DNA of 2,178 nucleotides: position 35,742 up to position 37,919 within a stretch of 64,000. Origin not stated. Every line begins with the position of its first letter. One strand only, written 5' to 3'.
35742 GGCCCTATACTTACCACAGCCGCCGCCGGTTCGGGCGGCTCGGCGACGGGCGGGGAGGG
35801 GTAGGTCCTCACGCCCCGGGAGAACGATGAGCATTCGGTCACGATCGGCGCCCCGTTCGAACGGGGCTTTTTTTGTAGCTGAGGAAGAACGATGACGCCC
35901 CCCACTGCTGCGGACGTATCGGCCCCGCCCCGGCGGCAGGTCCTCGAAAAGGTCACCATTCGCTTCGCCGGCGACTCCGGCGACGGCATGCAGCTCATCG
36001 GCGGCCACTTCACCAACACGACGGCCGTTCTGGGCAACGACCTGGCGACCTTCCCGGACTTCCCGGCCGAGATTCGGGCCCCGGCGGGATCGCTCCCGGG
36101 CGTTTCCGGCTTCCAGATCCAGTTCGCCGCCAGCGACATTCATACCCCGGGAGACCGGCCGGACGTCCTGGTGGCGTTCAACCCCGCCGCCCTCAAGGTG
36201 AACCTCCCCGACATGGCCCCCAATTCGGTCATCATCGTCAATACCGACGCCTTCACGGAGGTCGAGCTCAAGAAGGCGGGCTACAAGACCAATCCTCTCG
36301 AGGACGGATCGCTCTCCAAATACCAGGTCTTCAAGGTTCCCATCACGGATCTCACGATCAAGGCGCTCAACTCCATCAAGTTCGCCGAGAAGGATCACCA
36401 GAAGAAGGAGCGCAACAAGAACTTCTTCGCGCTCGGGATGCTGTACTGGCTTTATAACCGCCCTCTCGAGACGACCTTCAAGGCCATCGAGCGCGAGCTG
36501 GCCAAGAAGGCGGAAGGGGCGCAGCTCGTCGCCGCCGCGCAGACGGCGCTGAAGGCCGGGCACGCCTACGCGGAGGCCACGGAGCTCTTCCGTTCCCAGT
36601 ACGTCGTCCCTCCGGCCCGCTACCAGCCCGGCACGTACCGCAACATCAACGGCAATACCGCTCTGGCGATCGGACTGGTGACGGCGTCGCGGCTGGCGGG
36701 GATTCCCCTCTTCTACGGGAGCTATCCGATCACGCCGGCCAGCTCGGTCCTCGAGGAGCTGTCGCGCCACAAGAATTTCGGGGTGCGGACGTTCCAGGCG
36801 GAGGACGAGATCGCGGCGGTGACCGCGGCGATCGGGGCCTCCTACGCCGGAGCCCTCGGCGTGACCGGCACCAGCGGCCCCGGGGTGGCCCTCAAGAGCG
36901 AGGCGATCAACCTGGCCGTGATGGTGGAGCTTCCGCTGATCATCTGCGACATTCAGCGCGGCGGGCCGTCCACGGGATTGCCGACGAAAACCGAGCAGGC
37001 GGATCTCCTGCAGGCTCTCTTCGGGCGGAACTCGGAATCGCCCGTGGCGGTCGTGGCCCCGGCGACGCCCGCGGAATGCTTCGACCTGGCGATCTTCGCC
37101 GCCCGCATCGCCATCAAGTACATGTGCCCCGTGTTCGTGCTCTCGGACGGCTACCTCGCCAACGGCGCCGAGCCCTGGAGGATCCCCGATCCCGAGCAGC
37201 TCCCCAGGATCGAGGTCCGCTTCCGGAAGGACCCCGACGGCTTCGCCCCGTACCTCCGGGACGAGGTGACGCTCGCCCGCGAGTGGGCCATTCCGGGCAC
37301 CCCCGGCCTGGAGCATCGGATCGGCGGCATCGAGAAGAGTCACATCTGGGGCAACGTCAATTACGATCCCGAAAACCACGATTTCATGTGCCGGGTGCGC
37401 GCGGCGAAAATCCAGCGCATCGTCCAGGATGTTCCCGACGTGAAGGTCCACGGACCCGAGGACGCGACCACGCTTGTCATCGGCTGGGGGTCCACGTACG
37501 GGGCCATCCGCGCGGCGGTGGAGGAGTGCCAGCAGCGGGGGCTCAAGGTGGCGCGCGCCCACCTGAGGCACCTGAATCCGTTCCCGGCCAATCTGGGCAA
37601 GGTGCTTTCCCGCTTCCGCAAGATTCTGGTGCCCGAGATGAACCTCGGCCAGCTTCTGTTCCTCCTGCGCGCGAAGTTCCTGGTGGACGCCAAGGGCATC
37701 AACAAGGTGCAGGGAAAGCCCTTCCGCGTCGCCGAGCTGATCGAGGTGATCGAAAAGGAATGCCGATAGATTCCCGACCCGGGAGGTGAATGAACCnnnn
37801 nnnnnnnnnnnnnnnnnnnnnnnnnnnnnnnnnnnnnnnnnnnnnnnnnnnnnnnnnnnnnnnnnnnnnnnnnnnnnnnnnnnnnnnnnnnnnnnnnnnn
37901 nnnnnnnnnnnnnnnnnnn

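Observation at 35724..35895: korAB leader: consensus-like promoter, 22-codon uORF coupled to the korA start, and an intrinsic terminator inside the uORF (attenuator-like architecture)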

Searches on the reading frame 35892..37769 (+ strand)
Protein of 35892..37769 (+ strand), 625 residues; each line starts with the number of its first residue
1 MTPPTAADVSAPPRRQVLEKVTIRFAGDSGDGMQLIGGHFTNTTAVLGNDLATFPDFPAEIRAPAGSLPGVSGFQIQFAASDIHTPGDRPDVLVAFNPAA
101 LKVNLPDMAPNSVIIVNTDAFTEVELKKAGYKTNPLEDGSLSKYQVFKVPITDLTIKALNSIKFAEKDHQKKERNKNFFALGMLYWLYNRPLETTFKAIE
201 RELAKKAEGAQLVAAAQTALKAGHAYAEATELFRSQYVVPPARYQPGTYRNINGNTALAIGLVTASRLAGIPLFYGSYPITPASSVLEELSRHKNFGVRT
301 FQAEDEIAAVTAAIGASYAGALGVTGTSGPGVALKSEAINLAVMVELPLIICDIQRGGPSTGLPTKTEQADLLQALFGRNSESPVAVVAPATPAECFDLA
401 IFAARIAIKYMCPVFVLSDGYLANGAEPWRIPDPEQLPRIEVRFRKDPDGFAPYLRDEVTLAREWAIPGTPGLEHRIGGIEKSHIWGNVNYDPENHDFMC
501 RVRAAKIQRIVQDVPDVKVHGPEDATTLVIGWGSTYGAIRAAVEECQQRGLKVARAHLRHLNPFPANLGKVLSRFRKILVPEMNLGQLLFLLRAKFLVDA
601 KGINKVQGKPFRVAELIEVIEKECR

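Call 6: search_protein_families(library=pfam, proteins=[window:35892-37769:+])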
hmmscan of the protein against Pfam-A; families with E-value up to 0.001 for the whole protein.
window:35892-37769:+ (625 aa): 3 families
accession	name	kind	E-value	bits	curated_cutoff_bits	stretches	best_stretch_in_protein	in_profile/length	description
PF01855.24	POR_N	-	2.2e-55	188.4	27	1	272-482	8-218/231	Pyruvate flavodoxin/ferredoxin oxidoreductase, thiamine diP-bdg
PF01558.24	POR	-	3.3e-23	83.2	27.4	1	30-223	2-171/173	Pyruvate ferredoxin/flavodoxin oxidoreductase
PF17147.9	PFOR_II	-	8.5e-08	32.9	27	1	525-589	1-71/102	Pyruvate:ferredoxin oxidoreductase core domain II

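Call 8: find_related_loci(query=window:35892-37769:+, collection=genome_contigs, flank=3000)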
Query window:35892-37769:+ (625 aa) in genome_contigs; peptide patterns used: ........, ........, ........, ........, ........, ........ (x = any residue, [..] = any of these).
600 stretches matched a pattern (row limit reached: there are more); 597 encode a relative of the query (tblastn E <= 1e-3); the best 80 are kept; 80 distinct loci.
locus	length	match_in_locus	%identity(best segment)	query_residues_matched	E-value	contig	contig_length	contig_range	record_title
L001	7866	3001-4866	72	1-625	0e+0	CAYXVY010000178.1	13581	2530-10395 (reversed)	MAG TPA_asm: uncultured Planctomycetales bacterium isolate binchicken_co165_413 genome assembly, contig: k141_1698960, w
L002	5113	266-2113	66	1-622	0e+0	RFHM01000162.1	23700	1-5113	MAG: Acidobacteria bacterium isolate J050 k99_354874, whole genome shotgun sequence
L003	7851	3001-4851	62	7-622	0e+0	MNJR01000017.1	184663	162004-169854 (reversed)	MAG: Acidobacteria bacterium 13_1_20CM_3_53_8 13_1_20cm_3_scaffold_3, whole genome shotgun sequence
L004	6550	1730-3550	64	9-621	0e+0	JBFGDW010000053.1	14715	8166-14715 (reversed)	MAG: Candidatus Polarisedimenticolia bacterium isolate Mix_sand02.2020.12.D.57 k141_183645_length_14715_cov_12.0000, who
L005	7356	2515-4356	63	3-620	0e+0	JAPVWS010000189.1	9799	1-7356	MAG: Candidatus Versatilivorator vitaminiformans isolate m_rhlh7 Seq189, whole genome shotgun sequence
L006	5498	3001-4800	62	18-622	0e+0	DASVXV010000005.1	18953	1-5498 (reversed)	MAG TPA_asm: Pyrinomonadaceae bacterium isolate SMAG_U2584 k141_481044, whole genome shotgun sequence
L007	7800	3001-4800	63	18-622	0e+0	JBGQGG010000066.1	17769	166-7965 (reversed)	MAG: Pyrinomonadaceae bacterium isolate OBJ2_061818_090_33 k141_1852076_length_17769_cov_34.0660, whole genome shotgun s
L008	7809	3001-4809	62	14-622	0e+0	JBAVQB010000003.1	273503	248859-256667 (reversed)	MAG: Candidatus Acidiferrales bacterium isolate MFD00689_ilm_asm_bin19 k127_188264, whole genome shotgun sequence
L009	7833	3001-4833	61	5-620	0e+0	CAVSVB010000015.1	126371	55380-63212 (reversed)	MAG: uncultured Acidobacteriota bacterium isolate MFD05513.bin.2.158 genome assembly, contig: contig_9361, whole genome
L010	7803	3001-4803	63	18-622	0e+0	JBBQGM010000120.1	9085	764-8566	MAG: Pyrinomonadales bacterium isolate Co_metawrap_963 Cmw_963_k141_14573362_length_9085_cov_11.9951, whole genome shotg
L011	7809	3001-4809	61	14-622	0e+0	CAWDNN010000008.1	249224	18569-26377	MAG: uncultured Acidobacteriota bacterium isolate MFD03399.bin.2.26 genome assembly, contig: contig_27547, whole genome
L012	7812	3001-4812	63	16-625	0e+0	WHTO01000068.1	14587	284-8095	MAG: Dehalococcoidia bacterium isolate Dino_bin39 NODE_4657_length_14587_cov_1.77563, whole genome shotgun sequence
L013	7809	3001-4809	61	14-622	0e+0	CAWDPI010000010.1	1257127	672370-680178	MAG: uncultured Acidobacteriota bacterium isolate MFD09222.bin.2.76 genome assembly, contig: contig_40156, whole genome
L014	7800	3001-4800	62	18-622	0e+0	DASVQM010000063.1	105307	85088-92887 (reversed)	MAG TPA_asm: Pyrinomonadaceae bacterium isolate SMAG_U3208 k141_449917, whole genome shotgun sequence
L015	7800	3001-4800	63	18-622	0e+0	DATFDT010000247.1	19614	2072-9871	MAG TPA_asm: Pyrinomonadaceae bacterium isolate SMAG_U8587 k141_240236, whole genome shotgun sequence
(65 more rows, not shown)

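Call 12: find_homologous_proteins(query=window:35892-37769:+, max_evalue=1e-100)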
Query window:35892-37769:+ (625 aa): 8000 proteins with E <= 1e-100 among 8000 candidates; the best 120 are listed.
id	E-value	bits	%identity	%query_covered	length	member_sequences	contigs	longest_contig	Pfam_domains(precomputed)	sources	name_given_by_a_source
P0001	0.0e+0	1416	100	100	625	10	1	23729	PF01558.26,PF01855.25,PF17147.10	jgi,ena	jgi:2-oxoglutarate ferredoxin oxidoreductase subunit alpha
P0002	0.0e+0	1378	96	100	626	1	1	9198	PF01558.26,PF01855.25,PF17147.10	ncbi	-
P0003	0.0e+0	1372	96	100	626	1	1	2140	PF01558.26,PF01855.25,PF17147.10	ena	-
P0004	0.0e+0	1247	87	100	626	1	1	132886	PF01558.26,PF01855.25,PF17147.10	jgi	jgi:2-oxoglutarate ferredoxin oxidoreductase subunit alpha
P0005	0.0e+0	1214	82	100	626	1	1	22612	PF01558.26,PF01855.25,PF17147.10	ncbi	-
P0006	0.0e+0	1190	82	100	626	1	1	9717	PF01558.26,PF01855.25,PF17147.10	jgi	jgi:2-oxoglutarate ferredoxin oxidoreductase subunit alpha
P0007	0.0e+0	1188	83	100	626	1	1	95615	PF01558.26,PF01855.25,PF17147.10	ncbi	-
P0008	0.0e+0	1187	82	100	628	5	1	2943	PF01558.26,PF01855.25,PF17147.10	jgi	jgi:2-oxoglutarate ferredoxin oxidoreductase subunit alpha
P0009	0.0e+0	1186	82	100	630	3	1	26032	PF01558.26,PF01855.25,PF17147.10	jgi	jgi:2-oxoglutarate ferredoxin oxidoreductase subunit alpha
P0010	0.0e+0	1184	81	100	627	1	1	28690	PF01558.26,PF01855.25,PF17147.10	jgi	jgi:2-oxoglutarate ferredoxin oxidoreductase subunit alpha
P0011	0.0e+0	1183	82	100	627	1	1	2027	PF01558.26,PF01855.25,PF17147.10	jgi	jgi:2-oxoglutarate ferredoxin oxidoreductase subunit alpha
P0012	0.0e+0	1182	82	100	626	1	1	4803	PF01558.26,PF01855.25,PF17147.10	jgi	jgi:2-oxoglutarate ferredoxin oxidoreductase subunit alpha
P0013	0.0e+0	1182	81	100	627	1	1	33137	PF01558.26,PF01855.25,PF17147.10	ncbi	-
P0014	0.0e+0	1181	82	100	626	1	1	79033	PF01558.26,PF01855.25,PF17147.10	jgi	jgi:2-oxoglutarate ferredoxin oxidoreductase subunit alpha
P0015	0.0e+0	1180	81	100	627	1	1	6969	PF01558.26,PF01855.25,PF17147.10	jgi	jgi:2-oxoglutarate ferredoxin oxidoreductase subunit alpha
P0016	0.0e+0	1180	82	100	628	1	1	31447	PF01558.26,PF01855.25,PF17147.10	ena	-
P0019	0.0e+0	1179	81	100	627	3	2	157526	PF01558.26,PF01855.25,PF17147.10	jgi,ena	-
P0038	0.0e+0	1148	79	100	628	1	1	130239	PF01558.26,PF01855.25,PF17147.10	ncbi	-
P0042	0.0e+0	1141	77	100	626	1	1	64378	PF01558.26,PF01855.25,PF17147.10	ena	-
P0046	0.0e+0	1093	75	100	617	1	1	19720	PF01558.26,PF01855.25,PF17147.10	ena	-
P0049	0.0e+0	1071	76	98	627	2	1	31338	PF01558.26,PF01855.25,PF17147.10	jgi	jgi:2-oxoglutarate ferredoxin oxidoreductase subunit alpha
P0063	0.0e+0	1039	72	100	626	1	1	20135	PF01558.26,PF01855.25,PF17147.10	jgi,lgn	jgi:2-oxoglutarate ferredoxin oxidoreductase subunit alpha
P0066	0.0e+0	1032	74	98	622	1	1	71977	PF01558.26,PF01855.25,PF17147.10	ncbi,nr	ncbi:MAG: 2-oxoacid:acceptor oxidoreductase subunit alpha [Planctomycetes bacterium]|nr:2-oxoacid:ac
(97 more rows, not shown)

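Call 13: find_encoding_contigs(protein=P0002, flank=2500, max_places=2)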
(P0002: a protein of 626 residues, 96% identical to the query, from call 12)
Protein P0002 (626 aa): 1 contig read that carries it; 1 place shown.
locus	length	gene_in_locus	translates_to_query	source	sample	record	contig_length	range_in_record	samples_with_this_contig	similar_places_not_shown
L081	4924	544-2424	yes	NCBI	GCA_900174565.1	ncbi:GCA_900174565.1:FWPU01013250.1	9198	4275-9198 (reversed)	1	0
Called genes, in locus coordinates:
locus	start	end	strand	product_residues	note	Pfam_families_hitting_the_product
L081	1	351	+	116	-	?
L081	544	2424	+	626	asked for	PF01558:POR, PF01855:POR_N, PF17147:PFOR_II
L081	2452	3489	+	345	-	PF02775:TPP_enzyme_C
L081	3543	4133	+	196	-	PF01227:GTP_cyclohydroI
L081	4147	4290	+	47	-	PF00578:AhpC-TSA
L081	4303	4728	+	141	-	PF00578:AhpC-TSA, PF08534:Redoxin (weak), PF10417:1-cysPrx_C (faint)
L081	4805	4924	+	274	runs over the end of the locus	PF02811:PHP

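Call 14: find_encoding_contigs(protein=P0004, flank=2500, max_places=2)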
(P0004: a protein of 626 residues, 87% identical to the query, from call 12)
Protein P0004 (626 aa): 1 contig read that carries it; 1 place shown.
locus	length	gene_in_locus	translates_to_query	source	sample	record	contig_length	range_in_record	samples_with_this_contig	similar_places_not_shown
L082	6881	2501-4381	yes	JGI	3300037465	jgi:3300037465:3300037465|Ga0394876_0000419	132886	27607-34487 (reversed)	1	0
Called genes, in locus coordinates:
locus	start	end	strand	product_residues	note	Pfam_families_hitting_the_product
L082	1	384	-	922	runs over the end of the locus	PF00133:tRNA-synt_1, PF09334:tRNA-synt_1g, PF13603:tRNA-synt_1_2 (weak), PF08264:Anticodon_1, PF06827:zf-FPG_IleRS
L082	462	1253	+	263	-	PF04055:Radical_SAM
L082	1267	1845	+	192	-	PF13646:HEAT_2 (faint)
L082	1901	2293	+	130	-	-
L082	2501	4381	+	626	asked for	PF01558:POR, PF01855:POR_N, PF17147:PFOR_II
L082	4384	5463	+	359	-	PF02775:TPP_enzyme_C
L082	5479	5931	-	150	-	-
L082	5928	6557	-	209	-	PF13490:zf-HC2 (weak), PF00404:Dockerin_1 (weak)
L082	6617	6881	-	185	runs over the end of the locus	PF04542:Sigma70_r2, PF08281:Sigma70_r4_2, PF04545:Sigma70_r4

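Call 15: find_encoding_contigs(protein=P0007, flank=2500, max_places=2)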
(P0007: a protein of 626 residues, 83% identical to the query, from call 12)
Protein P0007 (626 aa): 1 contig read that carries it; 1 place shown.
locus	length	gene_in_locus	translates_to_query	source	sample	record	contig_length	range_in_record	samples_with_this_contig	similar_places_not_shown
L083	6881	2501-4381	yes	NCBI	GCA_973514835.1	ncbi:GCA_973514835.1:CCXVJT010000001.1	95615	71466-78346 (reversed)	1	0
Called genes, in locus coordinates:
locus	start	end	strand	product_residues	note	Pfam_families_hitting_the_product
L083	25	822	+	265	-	PF04055:Radical_SAM (weak)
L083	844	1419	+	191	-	PF13646:HEAT_2 (weak)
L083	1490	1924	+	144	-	-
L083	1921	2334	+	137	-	-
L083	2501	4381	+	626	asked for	PF01558:POR, PF01855:POR_N, PF17147:PFOR_II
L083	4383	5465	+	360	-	PF02775:TPP_enzyme_C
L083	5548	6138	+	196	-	PF01227:GTP_cyclohydroI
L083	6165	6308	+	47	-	PF00578:AhpC-TSA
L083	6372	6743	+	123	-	PF00578:AhpC-TSA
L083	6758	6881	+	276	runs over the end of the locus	PF02811:PHP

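Call 20: find_encoding_contigs(protein=P0005, flank=2500, max_places=2)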
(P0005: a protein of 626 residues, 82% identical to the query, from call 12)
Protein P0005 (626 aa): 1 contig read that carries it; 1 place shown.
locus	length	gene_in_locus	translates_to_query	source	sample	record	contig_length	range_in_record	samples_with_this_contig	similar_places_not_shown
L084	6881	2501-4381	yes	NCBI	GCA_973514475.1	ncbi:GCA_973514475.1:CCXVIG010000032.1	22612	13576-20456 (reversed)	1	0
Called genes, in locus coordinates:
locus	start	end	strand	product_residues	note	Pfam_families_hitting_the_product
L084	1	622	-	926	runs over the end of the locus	?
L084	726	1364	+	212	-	PF11172:DUF2959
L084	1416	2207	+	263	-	PF04055:Radical_SAM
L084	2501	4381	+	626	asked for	PF01558:POR, PF01855:POR_N, PF17147:PFOR_II (weak)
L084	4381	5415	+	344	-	PF02775:TPP_enzyme_C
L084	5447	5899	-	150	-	-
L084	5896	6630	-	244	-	PF00404:Dockerin_1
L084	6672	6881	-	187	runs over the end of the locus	PF04542:Sigma70_r2, PF04545:Sigma70_r4, PF08281:Sigma70_r4_2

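Call 21: find_encoding_contigs(protein=P0019, flank=2500, max_places=2)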
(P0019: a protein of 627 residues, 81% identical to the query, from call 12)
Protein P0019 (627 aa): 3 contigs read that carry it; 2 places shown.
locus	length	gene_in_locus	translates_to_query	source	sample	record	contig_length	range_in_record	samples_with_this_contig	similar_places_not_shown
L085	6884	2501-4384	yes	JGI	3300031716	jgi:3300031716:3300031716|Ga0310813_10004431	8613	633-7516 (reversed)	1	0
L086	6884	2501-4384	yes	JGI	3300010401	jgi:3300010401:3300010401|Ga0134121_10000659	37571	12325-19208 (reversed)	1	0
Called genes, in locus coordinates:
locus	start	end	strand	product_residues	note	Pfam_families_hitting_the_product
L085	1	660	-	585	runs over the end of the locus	?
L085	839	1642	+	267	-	PF04055:Radical_SAM (weak)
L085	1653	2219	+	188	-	PF13646:HEAT_2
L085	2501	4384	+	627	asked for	PF01558:POR, PF01855:POR_N, PF17147:PFOR_II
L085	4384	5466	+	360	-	PF02775:TPP_enzyme_C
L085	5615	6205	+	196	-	PF01227:GTP_cyclohydroI, PF14489:QueF (faint)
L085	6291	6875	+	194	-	PF00578:AhpC-TSA, PF08534:Redoxin, PF10417:1-cysPrx_C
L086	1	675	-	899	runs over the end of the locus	PF00133:tRNA-synt_1, PF09334:tRNA-synt_1g, PF13603:tRNA-synt_1_2, PF08264:Anticodon_1, PF06827:zf-FPG_IleRS (weak)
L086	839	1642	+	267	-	PF04055:Radical_SAM (weak)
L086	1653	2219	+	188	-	PF13646:HEAT_2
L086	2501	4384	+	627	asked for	PF01558:POR, PF01855:POR_N, PF17147:PFOR_II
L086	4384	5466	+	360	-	PF02775:TPP_enzyme_C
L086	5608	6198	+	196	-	PF01227:GTP_cyclohydroI, PF14489:QueF (faint)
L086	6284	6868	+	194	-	PF00578:AhpC-TSA, PF08534:Redoxin, PF10417:1-cysPrx_C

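Call 22: find_encoding_contigs(protein=P0038, flank=2500, max_places=2)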
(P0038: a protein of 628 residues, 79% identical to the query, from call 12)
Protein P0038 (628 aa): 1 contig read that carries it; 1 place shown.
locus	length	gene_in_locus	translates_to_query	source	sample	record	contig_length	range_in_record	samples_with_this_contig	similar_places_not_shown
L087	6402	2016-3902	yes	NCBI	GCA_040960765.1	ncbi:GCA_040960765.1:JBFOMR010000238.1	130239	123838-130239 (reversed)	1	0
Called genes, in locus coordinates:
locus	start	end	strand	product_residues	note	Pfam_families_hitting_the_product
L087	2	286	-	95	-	?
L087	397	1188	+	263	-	PF04055:Radical_SAM (weak)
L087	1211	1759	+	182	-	PF13646:HEAT_2, PF02985:HEAT (faint)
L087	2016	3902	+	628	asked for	PF01558:POR, PF01855:POR_N, PF17147:PFOR_II (weak)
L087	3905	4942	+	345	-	PF02775:TPP_enzyme_C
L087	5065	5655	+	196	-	PF01227:GTP_cyclohydroI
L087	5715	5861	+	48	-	PF00578:AhpC-TSA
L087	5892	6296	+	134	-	PF00578:AhpC-TSA, PF08534:Redoxin (weak), PF10417:1-cysPrx_C (weak)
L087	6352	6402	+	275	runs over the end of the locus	PF02811:PHP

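Call 23: find_encoding_contigs(protein=P0042, flank=2500, max_places=2)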
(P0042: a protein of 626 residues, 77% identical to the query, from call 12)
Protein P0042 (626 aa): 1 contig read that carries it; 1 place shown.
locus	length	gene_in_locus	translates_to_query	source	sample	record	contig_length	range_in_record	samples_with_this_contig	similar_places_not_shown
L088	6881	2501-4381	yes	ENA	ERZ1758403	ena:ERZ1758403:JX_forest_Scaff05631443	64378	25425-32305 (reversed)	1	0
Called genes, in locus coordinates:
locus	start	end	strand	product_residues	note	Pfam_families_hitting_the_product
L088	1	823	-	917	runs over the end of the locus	PF00133:tRNA-synt_1, PF09334:tRNA-synt_1g, PF13603:tRNA-synt_1_2 (weak), PF08264:Anticodon_1, PF06827:zf-FPG_IleRS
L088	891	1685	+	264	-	PF04055:Radical_SAM (weak)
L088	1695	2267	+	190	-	PF13646:HEAT_2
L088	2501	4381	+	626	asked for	PF01558:POR, PF01855:POR_N, PF17147:PFOR_II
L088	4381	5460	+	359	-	PF02775:TPP_enzyme_C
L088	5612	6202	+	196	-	PF01227:GTP_cyclohydroI, PF14489:QueF (weak)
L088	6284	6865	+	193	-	PF00578:AhpC-TSA, PF08534:Redoxin, PF10417:1-cysPrx_C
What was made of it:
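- The leader stays with korA while the upstream gene changes: radical SAM, HEAT_2 or hypothetical genes (calls 13-15, 20-23).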

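Call 37: find_encoding_contigs(protein=P0046, flank=2500, max_places=1)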
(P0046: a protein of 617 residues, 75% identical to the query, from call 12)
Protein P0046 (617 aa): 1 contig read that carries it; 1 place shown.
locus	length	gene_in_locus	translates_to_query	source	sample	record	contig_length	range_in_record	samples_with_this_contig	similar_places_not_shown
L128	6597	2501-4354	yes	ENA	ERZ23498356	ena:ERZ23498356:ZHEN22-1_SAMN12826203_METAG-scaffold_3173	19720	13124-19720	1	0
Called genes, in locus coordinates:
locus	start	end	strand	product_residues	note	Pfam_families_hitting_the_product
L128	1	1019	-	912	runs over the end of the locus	PF00133:tRNA-synt_1, PF09334:tRNA-synt_1g, PF13603:tRNA-synt_1_2 (weak), PF08264:Anticodon_1, PF06827:zf-FPG_IleRS (weak)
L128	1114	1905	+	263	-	PF04055:Radical_SAM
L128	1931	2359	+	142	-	-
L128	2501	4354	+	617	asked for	PF01558:POR, PF01855:POR_N, PF17147:PFOR_II (weak)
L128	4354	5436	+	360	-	PF02775:TPP_enzyme_C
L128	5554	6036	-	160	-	-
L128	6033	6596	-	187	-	?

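Call 38: find_encoding_contigs(protein=P0049, flank=2500, max_places=1)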
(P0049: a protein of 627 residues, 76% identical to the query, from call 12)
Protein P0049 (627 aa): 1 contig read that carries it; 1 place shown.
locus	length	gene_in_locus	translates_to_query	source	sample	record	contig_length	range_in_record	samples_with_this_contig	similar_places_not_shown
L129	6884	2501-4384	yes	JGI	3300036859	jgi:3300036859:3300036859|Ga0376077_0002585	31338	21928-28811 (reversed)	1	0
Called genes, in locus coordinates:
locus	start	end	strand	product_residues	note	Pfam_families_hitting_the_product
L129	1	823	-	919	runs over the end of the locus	PF00133:tRNA-synt_1, PF09334:tRNA-synt_1g, PF13603:tRNA-synt_1_2, PF08264:Anticodon_1, PF06827:zf-FPG_IleRS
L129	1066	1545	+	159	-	PF13616:Rotamase_3, PF00639:Rotamase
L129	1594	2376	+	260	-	PF04055:Radical_SAM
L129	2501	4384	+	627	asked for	PF01558:POR, PF01855:POR_N, PF17147:PFOR_II (weak)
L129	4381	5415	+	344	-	PF02775:TPP_enzyme_C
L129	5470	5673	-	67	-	-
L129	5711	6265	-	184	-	PF04542:Sigma70_r2, PF08281:Sigma70_r4_2, PF04545:Sigma70_r4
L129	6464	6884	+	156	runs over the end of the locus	PF00111:Fer2, PF01799:Fer2_2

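Call 39: find_encoding_contigs(protein=P0063, flank=2500, max_places=1)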
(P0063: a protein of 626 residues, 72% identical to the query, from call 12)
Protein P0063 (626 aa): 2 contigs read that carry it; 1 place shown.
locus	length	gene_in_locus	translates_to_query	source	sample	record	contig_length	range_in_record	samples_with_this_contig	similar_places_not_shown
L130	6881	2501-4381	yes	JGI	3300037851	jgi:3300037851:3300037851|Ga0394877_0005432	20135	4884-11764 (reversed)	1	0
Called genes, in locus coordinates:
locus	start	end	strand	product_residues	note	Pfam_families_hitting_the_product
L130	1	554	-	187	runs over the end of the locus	PF01842:ACT, PF13291:ACT_4 (weak), PF22629:ACT_AHAS_ss, PF13710:ACT_5, PF10369:ALS_ss_C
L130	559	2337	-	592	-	PF02776:TPP_enzyme_N, PF00205:TPP_enzyme_M, PF02775:TPP_enzyme_C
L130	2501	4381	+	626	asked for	PF01558:POR, PF01855:POR_N, PF17147:PFOR_II (weak)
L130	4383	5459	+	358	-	PF02775:TPP_enzyme_C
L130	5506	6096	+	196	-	PF01227:GTP_cyclohydroI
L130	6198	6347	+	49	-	PF00578:AhpC-TSA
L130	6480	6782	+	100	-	PF00578:AhpC-TSA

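Call 40: find_encoding_contigs(protein=P0066, flank=2500, max_places=1)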
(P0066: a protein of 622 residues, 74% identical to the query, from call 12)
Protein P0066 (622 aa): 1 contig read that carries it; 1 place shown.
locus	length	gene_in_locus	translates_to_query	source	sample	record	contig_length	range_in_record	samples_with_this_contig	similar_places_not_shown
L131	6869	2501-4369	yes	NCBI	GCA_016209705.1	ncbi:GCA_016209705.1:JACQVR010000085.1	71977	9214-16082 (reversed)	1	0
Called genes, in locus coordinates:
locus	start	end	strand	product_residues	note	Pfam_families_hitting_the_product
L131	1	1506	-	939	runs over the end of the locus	PF00133:tRNA-synt_1, PF09334:tRNA-synt_1g, PF13603:tRNA-synt_1_2, PF08264:Anticodon_1, PF06827:zf-FPG_IleRS (weak)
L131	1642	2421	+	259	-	PF04055:Radical_SAM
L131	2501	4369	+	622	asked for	PF01558:POR, PF01855:POR_N, PF17147:PFOR_II (weak)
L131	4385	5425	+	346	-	PF02775:TPP_enzyme_C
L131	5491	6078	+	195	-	PF01227:GTP_cyclohydroI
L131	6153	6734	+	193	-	-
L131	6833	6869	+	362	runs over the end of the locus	PF04055:Radical_SAM, PF19288:CofH_C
